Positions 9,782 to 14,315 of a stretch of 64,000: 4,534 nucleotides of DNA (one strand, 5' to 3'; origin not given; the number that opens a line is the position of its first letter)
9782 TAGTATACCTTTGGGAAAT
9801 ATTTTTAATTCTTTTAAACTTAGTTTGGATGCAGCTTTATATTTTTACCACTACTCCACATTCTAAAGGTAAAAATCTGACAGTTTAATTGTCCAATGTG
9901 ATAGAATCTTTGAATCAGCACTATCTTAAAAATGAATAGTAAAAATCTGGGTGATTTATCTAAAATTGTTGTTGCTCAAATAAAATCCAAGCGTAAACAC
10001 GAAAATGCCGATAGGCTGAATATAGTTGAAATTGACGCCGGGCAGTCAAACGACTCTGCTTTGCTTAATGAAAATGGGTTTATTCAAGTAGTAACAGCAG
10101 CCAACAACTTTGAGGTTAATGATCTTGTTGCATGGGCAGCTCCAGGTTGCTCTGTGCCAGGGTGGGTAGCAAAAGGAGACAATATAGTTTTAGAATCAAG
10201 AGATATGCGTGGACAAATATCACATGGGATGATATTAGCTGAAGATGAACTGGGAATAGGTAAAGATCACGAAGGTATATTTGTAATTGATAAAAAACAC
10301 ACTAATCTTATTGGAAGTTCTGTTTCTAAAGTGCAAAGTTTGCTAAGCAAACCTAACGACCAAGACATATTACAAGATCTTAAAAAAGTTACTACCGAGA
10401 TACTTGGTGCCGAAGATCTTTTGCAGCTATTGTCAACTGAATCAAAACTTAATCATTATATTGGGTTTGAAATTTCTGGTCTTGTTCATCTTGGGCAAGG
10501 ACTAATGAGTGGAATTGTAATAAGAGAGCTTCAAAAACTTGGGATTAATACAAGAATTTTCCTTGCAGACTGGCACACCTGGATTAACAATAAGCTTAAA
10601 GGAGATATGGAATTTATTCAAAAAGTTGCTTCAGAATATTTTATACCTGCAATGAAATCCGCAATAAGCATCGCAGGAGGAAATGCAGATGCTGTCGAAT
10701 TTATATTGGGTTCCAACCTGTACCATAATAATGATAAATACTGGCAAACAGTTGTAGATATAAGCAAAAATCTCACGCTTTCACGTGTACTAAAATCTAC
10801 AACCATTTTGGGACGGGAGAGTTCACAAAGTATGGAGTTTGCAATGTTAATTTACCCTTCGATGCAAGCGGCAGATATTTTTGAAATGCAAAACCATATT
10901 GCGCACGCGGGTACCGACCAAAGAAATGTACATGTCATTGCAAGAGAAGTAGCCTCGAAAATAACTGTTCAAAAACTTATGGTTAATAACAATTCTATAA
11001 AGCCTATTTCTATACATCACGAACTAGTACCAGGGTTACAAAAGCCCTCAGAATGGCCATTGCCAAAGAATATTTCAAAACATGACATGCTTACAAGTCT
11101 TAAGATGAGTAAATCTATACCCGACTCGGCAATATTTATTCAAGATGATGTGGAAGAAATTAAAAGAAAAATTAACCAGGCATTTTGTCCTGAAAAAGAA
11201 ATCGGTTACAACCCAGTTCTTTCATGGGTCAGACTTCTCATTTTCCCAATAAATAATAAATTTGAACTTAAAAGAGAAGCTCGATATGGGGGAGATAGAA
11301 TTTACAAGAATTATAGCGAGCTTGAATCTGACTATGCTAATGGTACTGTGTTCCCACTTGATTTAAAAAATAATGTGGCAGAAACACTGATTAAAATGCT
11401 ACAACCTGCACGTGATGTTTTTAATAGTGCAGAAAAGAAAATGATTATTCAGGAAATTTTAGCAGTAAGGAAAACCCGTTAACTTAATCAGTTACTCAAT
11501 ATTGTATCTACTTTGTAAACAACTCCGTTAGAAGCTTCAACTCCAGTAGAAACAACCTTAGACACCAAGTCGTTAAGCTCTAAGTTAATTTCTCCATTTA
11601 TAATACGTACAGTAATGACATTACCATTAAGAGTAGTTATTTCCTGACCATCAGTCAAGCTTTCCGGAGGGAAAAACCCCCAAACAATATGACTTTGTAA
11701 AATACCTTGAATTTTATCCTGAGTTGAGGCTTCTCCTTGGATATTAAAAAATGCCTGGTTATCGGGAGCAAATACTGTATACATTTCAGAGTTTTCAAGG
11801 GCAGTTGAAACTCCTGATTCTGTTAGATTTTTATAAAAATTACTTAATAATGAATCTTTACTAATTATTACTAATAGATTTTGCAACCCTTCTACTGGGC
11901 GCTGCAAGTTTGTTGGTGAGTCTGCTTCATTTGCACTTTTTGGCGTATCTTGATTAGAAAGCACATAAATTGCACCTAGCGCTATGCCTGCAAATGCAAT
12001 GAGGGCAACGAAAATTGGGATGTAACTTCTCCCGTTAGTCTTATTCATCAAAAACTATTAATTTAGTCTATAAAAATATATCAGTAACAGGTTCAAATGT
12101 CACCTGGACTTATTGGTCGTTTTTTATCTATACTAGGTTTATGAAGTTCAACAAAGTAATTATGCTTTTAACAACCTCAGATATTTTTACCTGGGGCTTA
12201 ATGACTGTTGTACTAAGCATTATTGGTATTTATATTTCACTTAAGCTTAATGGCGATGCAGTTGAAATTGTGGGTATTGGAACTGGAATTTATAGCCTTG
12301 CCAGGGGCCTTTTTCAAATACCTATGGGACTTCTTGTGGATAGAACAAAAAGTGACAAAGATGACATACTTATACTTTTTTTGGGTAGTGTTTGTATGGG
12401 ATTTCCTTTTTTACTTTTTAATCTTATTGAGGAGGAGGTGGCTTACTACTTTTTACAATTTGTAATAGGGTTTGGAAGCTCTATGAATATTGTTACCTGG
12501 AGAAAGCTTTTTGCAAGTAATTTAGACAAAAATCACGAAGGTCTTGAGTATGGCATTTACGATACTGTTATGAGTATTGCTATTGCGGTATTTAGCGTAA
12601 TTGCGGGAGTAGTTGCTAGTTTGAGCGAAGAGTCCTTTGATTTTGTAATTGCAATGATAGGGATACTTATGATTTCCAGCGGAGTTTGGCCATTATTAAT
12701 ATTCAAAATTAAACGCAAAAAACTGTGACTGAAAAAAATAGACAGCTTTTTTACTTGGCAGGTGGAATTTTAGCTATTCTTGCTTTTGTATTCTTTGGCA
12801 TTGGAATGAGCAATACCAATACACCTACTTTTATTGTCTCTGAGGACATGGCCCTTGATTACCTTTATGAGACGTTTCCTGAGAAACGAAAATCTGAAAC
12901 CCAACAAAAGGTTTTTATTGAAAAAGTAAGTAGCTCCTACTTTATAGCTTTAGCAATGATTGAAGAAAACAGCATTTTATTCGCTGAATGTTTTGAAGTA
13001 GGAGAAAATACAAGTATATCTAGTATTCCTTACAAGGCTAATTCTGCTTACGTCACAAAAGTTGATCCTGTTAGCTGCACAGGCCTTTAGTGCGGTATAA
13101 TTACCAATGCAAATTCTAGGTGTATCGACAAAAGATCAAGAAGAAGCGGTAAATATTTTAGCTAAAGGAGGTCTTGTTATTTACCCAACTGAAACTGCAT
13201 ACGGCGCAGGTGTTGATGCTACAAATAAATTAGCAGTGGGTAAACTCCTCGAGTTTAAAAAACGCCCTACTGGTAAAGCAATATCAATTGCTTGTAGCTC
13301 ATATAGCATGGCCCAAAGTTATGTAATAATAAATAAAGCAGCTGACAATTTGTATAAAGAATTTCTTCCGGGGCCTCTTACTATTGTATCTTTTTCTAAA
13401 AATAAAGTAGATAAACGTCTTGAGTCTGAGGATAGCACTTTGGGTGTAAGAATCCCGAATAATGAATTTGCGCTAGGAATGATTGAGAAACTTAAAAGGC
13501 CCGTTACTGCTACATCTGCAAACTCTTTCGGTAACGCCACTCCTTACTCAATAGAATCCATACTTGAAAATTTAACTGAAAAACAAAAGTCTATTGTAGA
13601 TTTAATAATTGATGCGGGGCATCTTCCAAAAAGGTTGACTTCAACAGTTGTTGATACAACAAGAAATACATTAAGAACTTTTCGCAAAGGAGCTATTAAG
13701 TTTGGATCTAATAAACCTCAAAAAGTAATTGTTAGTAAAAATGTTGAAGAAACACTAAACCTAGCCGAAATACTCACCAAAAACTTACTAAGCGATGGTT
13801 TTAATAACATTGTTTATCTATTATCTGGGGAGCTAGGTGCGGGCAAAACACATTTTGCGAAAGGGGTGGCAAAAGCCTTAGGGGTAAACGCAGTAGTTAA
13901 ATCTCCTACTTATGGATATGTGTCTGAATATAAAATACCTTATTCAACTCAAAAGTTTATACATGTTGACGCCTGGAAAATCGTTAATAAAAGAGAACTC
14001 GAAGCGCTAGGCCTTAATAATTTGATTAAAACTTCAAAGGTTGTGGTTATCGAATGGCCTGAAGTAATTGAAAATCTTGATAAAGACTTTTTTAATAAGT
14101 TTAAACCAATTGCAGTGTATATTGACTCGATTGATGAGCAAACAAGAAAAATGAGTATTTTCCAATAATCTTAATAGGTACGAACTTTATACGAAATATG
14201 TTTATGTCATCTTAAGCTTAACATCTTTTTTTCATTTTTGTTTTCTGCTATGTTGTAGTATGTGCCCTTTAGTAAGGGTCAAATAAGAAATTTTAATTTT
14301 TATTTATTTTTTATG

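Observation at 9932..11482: Tyr/Trp-family aminoacyl-tRNA synthetase carrying an N-terminal Myf/Trbp111-type tRNA-binding domain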

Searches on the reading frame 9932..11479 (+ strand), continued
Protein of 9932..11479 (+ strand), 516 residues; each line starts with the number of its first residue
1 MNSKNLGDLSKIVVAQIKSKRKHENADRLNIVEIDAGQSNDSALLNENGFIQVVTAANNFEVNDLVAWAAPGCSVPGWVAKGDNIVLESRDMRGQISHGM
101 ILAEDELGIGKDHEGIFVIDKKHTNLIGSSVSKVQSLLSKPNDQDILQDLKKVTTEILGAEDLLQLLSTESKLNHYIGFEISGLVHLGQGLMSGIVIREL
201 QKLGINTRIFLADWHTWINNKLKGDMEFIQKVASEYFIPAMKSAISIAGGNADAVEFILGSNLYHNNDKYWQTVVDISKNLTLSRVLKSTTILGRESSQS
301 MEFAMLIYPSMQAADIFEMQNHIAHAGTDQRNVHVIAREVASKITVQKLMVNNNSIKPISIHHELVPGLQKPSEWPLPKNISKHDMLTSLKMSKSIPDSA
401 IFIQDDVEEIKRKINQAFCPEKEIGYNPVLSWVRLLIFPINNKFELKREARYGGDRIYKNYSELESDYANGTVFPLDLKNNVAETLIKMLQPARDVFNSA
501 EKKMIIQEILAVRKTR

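Call 47: fold_search(model_id=the predicted structure, library=pdb)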
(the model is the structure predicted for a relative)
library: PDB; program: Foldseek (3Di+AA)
matches with E <= 10: 1041; with E <= 0.001: 282
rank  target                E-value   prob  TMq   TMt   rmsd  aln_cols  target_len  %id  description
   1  2cyc_A                6.4e-41  1.00  0.67  0.92   2.5       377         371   48  Crystal structure of Tyrosyl-tRNA Synthetase complexed with L-tyrosine from Pyrococcus horikoshii (released 2005-11-22)
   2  7fg6                  1.1e-32  1.00  0.65  0.91   2.5       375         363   40  Crystal structure of the Tyrosyl-tRNA synthetase (TyrRS) in Nanoarchaeum equitans (released 2021-09-08)
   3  7ror_B                6.6e-31  1.00  0.63  0.88   2.9       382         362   34  Plasmodium falciparum tyrosyl-tRNA synthetase in complex with tyrosine-AMP (released 2022-06-08)
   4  7ros_B                7.7e-31  1.00  0.62  0.88   3.1       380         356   34  Plasmodium falciparum tyrosyl-tRNA synthetase in complex with ML901-Tyr (released 2022-06-08)
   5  3vgj_A                1.1e-30  1.00  0.62  0.89   3.0       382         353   34  Crystal of Plasmodium falciparum tyrosyl-tRNA synthetase (PfTyrRS)in complex with adenylate analog (released 2012-07-25)
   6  7sc6_A                3.1e-30  1.00  0.62  0.91   2.6       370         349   33  tRNA-like Structure from Brome Mosaic Virus Bound to Tyrosyl-tRNA Synthetase from Phaseolus vulgaris. Conformation: Bo (released 2021-12-01)
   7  3vgj_B                5.0e-30  1.00  0.61  0.88   3.1       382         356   34  Crystal of Plasmodium falciparum tyrosyl-tRNA synthetase (PfTyrRS)in complex with adenylate analog (released 2012-07-25)
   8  9cll_B                1.9e-29  1.00  0.60  0.88   3.1       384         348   34  Plasmodium falciparum tyrosyl-tRNA synthetase in complex with ML471-Tyr (released 2024-11-27)
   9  7rot_A                8.0e-29  1.00  0.60  0.87   4.2       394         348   33  Plasmodium falciparum tyrosyl-tRNA synthetase, S234C mutant, in complex with ML901-Tyr (released 2022-06-08)
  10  7ros_A                9.4e-29  1.00  0.61  0.89   2.5       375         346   34  Plasmodium falciparum tyrosyl-tRNA synthetase in complex with ML901-Tyr (released 2022-06-08)
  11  8zmj_A                1.3e-28  1.00  0.62  0.90   2.8       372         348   33  Cryo-EM structure of BMV TLS-TyrRS-YMP(post-1a state) (released 2025-03-12)
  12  9cll_A                1.4e-28  1.00  0.59  0.86   3.7       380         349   33  Plasmodium falciparum tyrosyl-tRNA synthetase in complex with ML471-Tyr (released 2024-11-27)
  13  7rot_B                1.4e-28  1.00  0.61  0.87   3.2       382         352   33  Plasmodium falciparum tyrosyl-tRNA synthetase, S234C mutant, in complex with ML901-Tyr (released 2022-06-08)
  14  2cya                  4.7e-27  1.00  0.59  0.92   2.4       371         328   33  Crystal structure of tyrosyl-tRNA synthetase from Aeropyrum pernix (released 2005-11-22)
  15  2cyb_A                8.2e-25  1.00  0.57  0.90   2.8       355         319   30  Crystal structure of Tyrosyl-tRNA Synthetase complexed with L-tyrosine from Archaeoglobus fulgidus (released 2005-11-22)
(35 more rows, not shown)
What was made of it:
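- Closest known: Pyrococcus horikoshii TyrRS. Same: Model TM 0.92 and 0.91 (call 47).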

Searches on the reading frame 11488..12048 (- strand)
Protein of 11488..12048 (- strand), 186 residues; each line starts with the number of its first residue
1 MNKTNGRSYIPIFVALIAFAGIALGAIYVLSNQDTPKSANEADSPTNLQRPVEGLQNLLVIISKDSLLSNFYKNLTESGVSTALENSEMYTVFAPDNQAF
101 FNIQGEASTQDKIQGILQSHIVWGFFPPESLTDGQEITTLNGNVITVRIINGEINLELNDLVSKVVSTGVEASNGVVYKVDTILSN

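Call 62: search_protein_families(library=pfam, proteins=[window:11488-12048:-], max_evalue=0.001)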
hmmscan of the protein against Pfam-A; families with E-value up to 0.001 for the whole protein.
window:11488-12048:- (186 aa): 1 family
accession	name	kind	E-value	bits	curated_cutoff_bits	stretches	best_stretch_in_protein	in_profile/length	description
PF02469.27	Fasciclin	-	4e-21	75.9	22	1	68-184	3-121/123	Fasciclin domain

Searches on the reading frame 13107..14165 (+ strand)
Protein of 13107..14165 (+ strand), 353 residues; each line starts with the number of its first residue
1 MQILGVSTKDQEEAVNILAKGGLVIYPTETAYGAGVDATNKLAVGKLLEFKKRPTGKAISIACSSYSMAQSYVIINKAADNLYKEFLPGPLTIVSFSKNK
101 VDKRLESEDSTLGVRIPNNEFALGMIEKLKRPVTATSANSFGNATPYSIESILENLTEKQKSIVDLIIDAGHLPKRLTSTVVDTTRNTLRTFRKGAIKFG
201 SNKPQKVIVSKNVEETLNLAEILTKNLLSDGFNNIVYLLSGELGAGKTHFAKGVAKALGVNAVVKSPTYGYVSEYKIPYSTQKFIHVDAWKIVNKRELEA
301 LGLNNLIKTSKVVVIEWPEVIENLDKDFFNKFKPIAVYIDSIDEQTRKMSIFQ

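Call 62: search_protein_families(library=pfam, proteins=[window:13107-14165:+], max_evalue=0.001)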
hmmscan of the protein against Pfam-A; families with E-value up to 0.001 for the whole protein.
window:13107-14165:+ (353 aa): 2 families
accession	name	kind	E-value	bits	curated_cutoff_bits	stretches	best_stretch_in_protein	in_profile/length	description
PF01300.24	Sua5_yciO_yrdC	-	1.4e-44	152.2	25.1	1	17-195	2-178/178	Telomere recombination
PF02367.23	TsaE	-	1.4e-27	96.6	26.6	1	211-341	2-120/128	Threonylcarbamoyl adenosine biosynthesis protein TsaE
